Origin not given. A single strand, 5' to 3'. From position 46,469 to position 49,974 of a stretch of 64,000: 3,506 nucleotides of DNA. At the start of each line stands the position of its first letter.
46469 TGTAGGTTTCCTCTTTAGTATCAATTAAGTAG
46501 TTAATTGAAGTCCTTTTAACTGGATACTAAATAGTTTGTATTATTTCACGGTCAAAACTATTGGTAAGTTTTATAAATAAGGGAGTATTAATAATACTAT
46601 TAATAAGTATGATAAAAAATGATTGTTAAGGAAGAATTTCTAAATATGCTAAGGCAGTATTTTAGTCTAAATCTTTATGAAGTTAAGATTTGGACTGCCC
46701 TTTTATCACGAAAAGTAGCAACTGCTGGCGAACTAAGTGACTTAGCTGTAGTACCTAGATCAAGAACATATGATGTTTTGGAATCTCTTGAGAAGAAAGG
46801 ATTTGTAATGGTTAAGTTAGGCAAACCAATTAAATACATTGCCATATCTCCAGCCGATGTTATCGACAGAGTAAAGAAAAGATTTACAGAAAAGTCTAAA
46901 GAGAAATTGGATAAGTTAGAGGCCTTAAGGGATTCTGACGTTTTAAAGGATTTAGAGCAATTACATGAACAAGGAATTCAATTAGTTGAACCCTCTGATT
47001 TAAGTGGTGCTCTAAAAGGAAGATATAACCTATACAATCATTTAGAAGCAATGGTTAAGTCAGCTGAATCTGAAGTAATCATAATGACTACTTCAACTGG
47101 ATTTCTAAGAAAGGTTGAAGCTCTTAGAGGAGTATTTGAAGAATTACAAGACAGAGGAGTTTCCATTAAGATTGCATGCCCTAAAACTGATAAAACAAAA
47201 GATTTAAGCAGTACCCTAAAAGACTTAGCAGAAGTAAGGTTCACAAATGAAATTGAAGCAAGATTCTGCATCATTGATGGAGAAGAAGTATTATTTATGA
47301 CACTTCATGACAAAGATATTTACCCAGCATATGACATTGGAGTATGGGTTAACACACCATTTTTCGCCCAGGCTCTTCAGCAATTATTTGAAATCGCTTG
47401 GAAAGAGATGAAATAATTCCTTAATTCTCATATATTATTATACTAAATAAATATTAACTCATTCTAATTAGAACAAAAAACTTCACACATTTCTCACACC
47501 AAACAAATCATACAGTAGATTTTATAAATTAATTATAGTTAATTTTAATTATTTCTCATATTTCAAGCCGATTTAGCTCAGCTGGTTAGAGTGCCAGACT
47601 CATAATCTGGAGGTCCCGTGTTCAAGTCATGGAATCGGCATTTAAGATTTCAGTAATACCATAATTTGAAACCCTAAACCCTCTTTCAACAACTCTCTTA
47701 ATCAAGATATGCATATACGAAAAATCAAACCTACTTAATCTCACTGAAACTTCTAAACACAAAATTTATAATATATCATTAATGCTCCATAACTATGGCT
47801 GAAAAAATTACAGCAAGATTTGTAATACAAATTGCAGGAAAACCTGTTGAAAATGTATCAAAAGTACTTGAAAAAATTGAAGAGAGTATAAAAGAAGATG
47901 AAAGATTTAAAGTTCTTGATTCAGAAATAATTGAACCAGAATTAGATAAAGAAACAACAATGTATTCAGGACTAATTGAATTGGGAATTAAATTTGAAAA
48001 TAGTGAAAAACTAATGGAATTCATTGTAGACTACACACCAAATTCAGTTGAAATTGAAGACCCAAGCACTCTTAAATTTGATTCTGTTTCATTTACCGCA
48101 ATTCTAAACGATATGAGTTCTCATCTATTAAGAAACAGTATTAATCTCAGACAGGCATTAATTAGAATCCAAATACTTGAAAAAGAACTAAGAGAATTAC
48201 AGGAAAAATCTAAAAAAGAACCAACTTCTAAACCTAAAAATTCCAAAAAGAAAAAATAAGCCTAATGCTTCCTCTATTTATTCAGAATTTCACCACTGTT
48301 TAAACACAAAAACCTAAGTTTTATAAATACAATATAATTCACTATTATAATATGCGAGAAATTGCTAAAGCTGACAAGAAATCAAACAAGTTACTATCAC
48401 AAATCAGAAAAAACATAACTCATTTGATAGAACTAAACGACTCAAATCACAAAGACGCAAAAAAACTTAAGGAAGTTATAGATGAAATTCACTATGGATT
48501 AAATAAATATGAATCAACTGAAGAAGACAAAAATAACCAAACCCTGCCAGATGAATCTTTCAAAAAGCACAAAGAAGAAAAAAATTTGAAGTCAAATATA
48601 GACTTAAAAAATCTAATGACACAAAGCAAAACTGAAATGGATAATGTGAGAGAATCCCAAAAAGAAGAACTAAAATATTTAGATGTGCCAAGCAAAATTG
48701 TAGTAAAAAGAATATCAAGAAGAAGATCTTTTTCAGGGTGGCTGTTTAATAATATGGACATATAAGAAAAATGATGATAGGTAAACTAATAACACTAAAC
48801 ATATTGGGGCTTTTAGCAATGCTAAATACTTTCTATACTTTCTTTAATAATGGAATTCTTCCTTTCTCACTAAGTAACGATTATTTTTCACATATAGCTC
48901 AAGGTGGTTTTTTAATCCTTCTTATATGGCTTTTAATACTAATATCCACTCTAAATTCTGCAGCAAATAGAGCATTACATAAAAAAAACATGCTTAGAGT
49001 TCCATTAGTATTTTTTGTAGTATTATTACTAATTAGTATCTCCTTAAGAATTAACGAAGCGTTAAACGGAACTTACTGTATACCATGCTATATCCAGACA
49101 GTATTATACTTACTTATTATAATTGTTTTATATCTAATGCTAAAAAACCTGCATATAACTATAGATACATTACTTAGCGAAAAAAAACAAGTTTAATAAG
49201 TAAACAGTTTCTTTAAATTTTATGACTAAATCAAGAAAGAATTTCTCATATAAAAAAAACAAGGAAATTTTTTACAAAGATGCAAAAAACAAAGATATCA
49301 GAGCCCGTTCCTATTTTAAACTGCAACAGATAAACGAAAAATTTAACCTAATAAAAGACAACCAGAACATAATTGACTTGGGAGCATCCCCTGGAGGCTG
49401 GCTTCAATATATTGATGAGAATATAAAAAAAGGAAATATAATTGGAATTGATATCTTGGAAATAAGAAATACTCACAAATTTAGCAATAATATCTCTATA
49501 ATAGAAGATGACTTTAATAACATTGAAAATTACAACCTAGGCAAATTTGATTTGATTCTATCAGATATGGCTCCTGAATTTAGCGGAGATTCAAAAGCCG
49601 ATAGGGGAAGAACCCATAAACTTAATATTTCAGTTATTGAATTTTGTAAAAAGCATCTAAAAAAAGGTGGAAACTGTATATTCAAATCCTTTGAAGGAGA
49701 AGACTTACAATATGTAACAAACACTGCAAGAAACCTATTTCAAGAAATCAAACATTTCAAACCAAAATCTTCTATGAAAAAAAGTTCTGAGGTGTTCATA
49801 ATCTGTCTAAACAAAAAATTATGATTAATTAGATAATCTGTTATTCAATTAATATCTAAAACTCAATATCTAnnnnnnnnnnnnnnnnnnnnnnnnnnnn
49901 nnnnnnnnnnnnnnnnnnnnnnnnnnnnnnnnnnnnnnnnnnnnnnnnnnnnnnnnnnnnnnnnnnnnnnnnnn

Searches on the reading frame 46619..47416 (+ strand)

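Call 61: search_protein_families(library=pfam, proteins=[window:46619-47416:+], max_evalue=0.001)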
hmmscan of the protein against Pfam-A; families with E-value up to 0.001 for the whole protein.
window:46619-47416:+ (265 aa): 4 families
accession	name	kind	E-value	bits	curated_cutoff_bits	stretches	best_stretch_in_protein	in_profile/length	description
PF01978.25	TrmB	-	6e-18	64.9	25.6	1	14-78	3-67/68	Sugar-specific transcriptional regulator TrmB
PF11495.14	Regulator_TrmB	-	3.4e-08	33.5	22.2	1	133-240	6-111/233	Archaeal transcriptional regulator TrmB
PF13091.12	PLDc_2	-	0.0007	19.9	27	0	144-261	3-132/132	PLD-like domain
PF24217.1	DUF7436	-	0.0009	19.6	34.2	0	181-263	62-149/153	Family of unknown function (DUF7436)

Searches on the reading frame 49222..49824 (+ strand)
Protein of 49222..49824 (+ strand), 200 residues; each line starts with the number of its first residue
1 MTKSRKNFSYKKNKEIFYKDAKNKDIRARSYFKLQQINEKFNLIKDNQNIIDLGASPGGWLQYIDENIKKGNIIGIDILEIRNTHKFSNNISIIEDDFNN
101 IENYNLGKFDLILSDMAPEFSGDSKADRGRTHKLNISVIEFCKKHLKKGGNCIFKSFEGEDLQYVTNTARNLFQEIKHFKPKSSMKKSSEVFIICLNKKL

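Call 8: search_protein_families(library=pfam, proteins=[window:49222-49824:+], max_evalue=0.001)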
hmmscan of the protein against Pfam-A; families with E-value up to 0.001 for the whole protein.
window:49222-49824:+ (200 aa): 4 families
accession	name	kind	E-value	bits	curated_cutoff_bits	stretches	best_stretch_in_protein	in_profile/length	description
PF01728.25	FtsJ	-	4.1e-45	154.4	24.1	1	27-198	2-181/181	FtsJ-like methyltransferase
PF13489.12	Methyltransf_23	-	5.6e-06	26.6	27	1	35-179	11-135/164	Methyltransferase domain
PF13649.12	Methyltransf_25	-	0.00031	21.8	27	0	50-116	1-72/97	Methyltransferase domain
PF01189.24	Methyltr_RsmB-F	-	0.00041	20.5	27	1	45-116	7-87/199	16S rRNA methyltransferase RsmB/F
